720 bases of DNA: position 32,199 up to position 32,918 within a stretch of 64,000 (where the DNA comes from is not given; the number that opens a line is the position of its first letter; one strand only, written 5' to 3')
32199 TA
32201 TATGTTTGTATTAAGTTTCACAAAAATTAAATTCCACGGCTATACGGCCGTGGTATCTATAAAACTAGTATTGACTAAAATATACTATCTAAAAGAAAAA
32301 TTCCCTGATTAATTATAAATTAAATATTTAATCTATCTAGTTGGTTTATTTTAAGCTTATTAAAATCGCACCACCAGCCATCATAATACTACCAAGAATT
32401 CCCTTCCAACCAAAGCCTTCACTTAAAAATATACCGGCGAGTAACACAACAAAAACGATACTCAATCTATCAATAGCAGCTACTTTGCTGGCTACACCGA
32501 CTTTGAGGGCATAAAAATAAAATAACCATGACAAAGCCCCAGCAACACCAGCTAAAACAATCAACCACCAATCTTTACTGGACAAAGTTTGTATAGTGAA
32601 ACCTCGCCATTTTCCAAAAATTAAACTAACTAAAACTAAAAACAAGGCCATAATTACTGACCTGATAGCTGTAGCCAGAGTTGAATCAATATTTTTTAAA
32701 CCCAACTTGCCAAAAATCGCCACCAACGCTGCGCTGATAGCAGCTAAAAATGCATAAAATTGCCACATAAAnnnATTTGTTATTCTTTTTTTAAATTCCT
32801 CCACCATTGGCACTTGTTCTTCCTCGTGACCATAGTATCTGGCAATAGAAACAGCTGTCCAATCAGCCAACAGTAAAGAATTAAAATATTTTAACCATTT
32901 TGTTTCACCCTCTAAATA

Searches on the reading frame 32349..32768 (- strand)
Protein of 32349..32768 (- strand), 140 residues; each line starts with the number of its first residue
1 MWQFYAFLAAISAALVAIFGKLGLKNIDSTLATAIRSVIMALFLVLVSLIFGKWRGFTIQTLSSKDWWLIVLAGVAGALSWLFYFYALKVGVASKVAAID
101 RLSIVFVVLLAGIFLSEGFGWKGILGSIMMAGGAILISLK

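Call 48: search_protein_families(library=pfam, proteins=[window:32349-32768:-])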
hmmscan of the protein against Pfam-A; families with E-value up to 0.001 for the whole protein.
window:32349-32768:- (140 aa): 1 family
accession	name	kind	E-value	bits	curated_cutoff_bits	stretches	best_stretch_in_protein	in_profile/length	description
PF00892.27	EamA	-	1.4e-21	77.7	28.2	1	2-138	3-134/135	EamA-like transporter family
